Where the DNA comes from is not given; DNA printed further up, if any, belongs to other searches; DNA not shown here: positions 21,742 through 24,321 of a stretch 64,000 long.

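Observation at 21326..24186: RelA/SpoT homologue with an apparent HD-like / synthetase / second complete HD layout, paired with a small P-loop kinase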

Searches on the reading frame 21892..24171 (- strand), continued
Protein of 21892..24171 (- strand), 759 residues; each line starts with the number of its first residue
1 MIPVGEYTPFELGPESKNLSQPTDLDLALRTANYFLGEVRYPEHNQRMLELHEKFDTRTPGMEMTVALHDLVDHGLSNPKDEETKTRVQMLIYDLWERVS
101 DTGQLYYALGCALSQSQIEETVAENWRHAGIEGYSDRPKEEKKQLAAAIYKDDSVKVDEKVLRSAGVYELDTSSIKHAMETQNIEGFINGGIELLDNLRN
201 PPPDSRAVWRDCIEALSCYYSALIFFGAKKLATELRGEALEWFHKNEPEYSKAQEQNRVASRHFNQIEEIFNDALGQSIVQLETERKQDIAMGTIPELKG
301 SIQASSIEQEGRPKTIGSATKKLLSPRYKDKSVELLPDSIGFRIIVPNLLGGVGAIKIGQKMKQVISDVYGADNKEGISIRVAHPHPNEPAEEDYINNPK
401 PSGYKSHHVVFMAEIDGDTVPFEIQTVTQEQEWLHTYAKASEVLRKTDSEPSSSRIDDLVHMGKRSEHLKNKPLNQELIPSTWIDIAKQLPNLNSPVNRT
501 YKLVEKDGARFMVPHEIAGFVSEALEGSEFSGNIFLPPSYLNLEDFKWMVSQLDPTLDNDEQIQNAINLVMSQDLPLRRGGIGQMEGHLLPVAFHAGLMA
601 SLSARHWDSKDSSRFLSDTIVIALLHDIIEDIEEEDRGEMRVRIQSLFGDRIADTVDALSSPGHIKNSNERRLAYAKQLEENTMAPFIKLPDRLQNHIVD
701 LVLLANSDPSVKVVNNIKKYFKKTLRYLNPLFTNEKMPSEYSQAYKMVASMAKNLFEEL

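Call 44: list_cluster_members(proteins=[P0001, P0009, P0010, P0018, P0022, P0039, P0056, P0072, P0068, P0059])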
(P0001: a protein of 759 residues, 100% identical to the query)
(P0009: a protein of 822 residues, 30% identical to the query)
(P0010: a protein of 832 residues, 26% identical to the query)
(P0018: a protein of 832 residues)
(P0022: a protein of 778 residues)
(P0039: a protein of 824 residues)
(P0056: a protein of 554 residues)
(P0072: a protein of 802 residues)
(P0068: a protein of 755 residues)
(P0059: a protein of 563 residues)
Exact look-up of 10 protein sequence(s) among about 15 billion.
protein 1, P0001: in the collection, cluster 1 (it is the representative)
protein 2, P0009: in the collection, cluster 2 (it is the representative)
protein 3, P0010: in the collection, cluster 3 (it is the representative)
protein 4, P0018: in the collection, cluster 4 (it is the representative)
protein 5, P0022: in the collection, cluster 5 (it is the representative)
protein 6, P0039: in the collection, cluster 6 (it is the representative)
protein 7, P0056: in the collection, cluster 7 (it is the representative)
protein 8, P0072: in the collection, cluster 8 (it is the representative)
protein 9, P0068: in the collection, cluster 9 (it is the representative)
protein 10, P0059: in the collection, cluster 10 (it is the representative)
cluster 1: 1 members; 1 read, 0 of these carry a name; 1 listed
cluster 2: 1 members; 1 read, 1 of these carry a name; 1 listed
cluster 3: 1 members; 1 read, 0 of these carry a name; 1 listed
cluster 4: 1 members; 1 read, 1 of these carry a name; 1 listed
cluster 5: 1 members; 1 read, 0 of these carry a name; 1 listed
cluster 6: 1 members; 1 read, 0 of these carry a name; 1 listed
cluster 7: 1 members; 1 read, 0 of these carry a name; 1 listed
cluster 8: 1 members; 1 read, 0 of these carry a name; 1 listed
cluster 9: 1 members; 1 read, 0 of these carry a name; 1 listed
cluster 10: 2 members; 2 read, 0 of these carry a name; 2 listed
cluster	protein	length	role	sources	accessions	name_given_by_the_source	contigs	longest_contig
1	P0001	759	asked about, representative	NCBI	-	-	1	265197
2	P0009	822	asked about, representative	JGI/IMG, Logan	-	hypothetical protein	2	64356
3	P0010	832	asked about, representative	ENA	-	-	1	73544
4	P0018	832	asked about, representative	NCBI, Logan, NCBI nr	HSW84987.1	MAG TPA: hypothetical protein VLF79_00020 [Candidatus Saccharimonadales bacterium] | hypothetical protein [Candidatus Saccharimonadales bacterium]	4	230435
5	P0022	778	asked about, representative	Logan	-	-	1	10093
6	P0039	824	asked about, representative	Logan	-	-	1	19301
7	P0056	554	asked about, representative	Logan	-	-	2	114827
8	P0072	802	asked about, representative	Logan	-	-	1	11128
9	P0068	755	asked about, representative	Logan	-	-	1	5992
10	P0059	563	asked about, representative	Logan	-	-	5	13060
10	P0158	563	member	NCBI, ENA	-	-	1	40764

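Call 52: find_encoding_contigs(protein=P0018, flank=6000, max_places=2)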
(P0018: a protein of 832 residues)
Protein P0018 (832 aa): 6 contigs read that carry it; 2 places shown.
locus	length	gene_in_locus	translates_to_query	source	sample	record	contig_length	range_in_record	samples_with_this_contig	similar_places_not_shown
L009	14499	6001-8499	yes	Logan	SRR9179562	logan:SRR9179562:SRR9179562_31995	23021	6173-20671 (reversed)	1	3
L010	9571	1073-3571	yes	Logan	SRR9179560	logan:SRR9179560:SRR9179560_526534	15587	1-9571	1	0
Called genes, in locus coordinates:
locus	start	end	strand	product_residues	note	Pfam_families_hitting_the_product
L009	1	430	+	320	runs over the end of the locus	PF00704:Glyco_hydro_18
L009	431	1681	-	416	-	PF00535:Glycos_transf_2, PF13641:Glyco_tranf_2_3, PF13632:Glyco_trans_2_3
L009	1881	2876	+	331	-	PF01073:3Beta_HSD, PF01370:Epimerase, PF02719:Polysacc_synt_2, PF04321:RmlD_sub_bind (weak), PF07993:NAD_binding_4 (faint), PF13460:NAD_binding_10, PF16363:GDP_Man_Dehyd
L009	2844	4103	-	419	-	PF01210:NAD_Gly3P_dh_N (weak), PF03446:NAD_binding_2 (weak), PF03721:UDPG_MGDP_dh_N, PF00984:UDPG_MGDP_dh, PF03720:UDPG_MGDP_dh_C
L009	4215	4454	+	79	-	-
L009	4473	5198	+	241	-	PF02463:SMC_N (weak), PF00005:ABC_tran, PF13175:AAA_15 (faint), PF13304:AAA_21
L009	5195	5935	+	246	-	PF01061:ABC2_membrane, PF12679:ABC2_membrane_2, PF12698:ABC2_membrane_3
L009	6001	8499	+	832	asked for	PF04607:RelA_SpoT (faint)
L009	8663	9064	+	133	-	PF23636:DUF7144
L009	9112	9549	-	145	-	PF06210:DUF1003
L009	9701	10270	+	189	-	PF03729:DUF308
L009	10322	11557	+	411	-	-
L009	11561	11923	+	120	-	PF00520:Ion_trans (weak), PF07885:Ion_trans_2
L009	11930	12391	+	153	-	PF06695:Sm_multidrug_ex (weak)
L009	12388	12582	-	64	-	-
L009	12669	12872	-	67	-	PF10685:KGG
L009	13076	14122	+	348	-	-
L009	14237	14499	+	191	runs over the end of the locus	-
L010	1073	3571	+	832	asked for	PF04607:RelA_SpoT (faint)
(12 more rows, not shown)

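Call 59: find_encoding_contigs(protein=P0056, flank=5000, max_places=2)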
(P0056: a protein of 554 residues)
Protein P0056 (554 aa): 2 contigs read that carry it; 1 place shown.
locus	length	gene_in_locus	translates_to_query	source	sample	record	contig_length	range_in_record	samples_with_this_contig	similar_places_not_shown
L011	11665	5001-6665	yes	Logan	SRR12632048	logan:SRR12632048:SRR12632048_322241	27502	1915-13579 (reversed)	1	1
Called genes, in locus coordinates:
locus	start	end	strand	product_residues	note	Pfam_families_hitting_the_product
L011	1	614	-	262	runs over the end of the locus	PF02223:Thymidylate_kin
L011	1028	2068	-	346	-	-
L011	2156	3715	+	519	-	-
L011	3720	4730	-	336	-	-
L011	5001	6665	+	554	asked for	PF04607:RelA_SpoT (weak)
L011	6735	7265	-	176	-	PF00186:DHFR_1, PF01872:RibD_C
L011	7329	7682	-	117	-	-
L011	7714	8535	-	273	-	PF00303:Thymidylat_synt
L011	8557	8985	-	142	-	PF00293:NUDIX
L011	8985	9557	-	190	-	PF13238:AAA_18, PF13207:AAA_17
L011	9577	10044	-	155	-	PF00383:dCMP_cyt_deam_1, PF14437:MafB19-deam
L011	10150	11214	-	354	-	PF00395:SLH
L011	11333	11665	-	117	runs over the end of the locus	PF02021:UPF0102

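Call 60: find_encoding_contigs(protein=P0072, flank=5000, max_places=2)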
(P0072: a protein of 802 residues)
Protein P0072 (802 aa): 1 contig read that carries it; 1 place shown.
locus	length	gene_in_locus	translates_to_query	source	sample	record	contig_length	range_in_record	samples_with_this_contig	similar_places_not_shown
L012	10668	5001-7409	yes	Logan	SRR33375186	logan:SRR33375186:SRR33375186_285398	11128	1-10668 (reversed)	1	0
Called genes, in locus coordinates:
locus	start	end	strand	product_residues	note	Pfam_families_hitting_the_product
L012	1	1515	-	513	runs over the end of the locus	-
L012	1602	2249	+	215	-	PF00834:Ribul_P_3_epim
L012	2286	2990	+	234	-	PF02463:SMC_N (faint), PF00005:ABC_tran, PF13304:AAA_21 (faint)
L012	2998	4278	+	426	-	PF12704:MacB_PCD, PF02687:FtsX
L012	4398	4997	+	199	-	PF00719:Pyrophosphatase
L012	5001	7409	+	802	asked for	-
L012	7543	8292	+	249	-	-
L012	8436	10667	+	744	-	?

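Call 73: find_encoding_contigs(protein=P0022, flank=5000, max_places=1)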
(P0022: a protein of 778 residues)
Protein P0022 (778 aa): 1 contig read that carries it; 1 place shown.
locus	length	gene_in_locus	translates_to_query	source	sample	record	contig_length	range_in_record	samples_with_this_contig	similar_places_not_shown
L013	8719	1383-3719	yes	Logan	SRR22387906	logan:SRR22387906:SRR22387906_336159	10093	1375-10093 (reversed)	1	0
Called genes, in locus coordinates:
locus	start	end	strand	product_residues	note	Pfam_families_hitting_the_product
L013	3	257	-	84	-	?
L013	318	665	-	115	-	-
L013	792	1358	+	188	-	PF02572:CobA_CobO_BtuR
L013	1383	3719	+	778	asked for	PF04607:RelA_SpoT (weak), PF13328:HD_4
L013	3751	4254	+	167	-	PF06414:Zeta_toxin, PF13671:AAA_33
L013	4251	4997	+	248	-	PF13641:Glyco_tranf_2_3, PF00535:Glycos_transf_2, PF10111:Glyco_tranf_2_2 (weak)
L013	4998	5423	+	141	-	PF04138:GtrA_DPMS_TM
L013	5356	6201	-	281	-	PF13641:Glyco_tranf_2_3, PF00535:Glycos_transf_2, PF10111:Glyco_tranf_2_2 (weak), PF13632:Glyco_trans_2_3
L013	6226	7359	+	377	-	PF02449:Glyco_hydro_42 (faint)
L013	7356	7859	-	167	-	-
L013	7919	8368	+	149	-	PF01668:SmpB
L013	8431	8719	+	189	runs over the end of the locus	PF00188:CAP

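Call 76: search_dna_similar(query=window:21892-24171:-, collection=phages, mode=protein, max_evalue=0.001, max_rows=10)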
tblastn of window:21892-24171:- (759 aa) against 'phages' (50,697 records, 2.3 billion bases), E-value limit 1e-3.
No match.

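Call 77: search_dna_similar(query=window:21892-24171:-, collection=plasmids, mode=protein, max_evalue=0.001, max_rows=10)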
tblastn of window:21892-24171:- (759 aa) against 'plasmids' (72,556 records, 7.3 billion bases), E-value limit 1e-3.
Records with a match: 1; places in all: 1; records where one place covers at least 80% of the query: 0.
Best place of each record, by identity: <60% 1.
By first word of the organism name: Burkholderia 1.
By predicted mobility (MOB-suite, as given by PLSDB): non-mobilizable 1.
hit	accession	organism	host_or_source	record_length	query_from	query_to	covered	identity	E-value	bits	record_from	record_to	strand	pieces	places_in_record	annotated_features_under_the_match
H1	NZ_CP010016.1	Burkholderia thailandensis 34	-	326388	284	441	21%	33.1%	3e-6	59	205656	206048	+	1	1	bifunctional (p)ppGpp synthetase/guanosine-3',5'-bis(diphosphate) ...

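Call 78: search_protein_families(library=padloc, proteins=[window:21892-24171:-], max_evalue=0.01)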
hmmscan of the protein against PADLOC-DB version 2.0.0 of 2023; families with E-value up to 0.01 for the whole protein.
window:21892-24171:- (759 aa): 1 family
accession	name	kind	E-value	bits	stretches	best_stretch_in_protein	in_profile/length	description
PDLC04999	PDC-S33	-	1e-08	33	1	386-445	125-182/349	-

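Call 88: search_protein_families(library=pfam, proteins=[P0072, P0085, P0116, P0124, P0135, P0133, P0155, P0121, P0091, P0088], max_evalue=0.01)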
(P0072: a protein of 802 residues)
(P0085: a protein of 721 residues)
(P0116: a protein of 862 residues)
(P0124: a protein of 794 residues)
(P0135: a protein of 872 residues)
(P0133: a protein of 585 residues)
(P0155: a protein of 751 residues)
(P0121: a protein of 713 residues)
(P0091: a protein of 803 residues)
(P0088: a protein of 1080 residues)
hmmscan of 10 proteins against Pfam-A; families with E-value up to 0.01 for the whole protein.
P0072 (802 aa): 1 family
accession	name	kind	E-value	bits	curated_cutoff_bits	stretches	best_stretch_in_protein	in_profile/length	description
PF04607.23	RelA_SpoT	-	0.00012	22.8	27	1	668-723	60-111/113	Region found in RelA / SpoT proteins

P0085 (721 aa): 0 families

P0116 (862 aa): 0 families

P0124 (794 aa): 0 families

P0135 (872 aa): 0 families

P0133 (585 aa): 1 family
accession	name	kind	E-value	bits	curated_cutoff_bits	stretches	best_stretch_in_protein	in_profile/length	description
PF04607.23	RelA_SpoT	-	3.2e-16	60.1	27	1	433-557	1-112/113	Region found in RelA / SpoT proteins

P0155 (751 aa): 8 families
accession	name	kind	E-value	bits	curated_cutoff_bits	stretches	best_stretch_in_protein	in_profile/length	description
PF13328.12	HD_4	-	6.6e-43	146.6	27.2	1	26-174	1-155/156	HD domain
PF04607.23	RelA_SpoT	-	8.6e-35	119.9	27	1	234-358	1-112/113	Region found in RelA / SpoT proteins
PF02824.27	TGS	-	1.4e-23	83.1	22.2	1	419-477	2-60/60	TGS domain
PF13291.12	ACT_4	-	1.2e-14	55.1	27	1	671-748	2-79/80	ACT domain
PF01842.31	ACT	-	8.3e-12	45.1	27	1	677-742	2-65/66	ACT domain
PF01966.28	HD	-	4.7e-07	30.5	22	1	45-143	1-116/116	HD domain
PF22629.2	ACT_AHAS_ss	-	1.6e-05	25.4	27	1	683-745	6-66/67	AHAS small subunit-like ACT domain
PF19296.4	RelA_AH_RIS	-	0.0002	21.9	23.8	1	490-659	3-182/185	RelA/SpoT, AH and RIS domains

P0121 (713 aa): 2 families
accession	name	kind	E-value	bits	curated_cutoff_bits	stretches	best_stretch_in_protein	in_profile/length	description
PF04607.23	RelA_SpoT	-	1.5e-24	86.9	27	1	400-531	2-112/113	Region found in RelA / SpoT proteins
PF13328.12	HD_4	-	3.5e-09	37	27.2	1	146-320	17-155/156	HD domain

P0091 (803 aa): 0 families

P0088 (1080 aa): 0 families
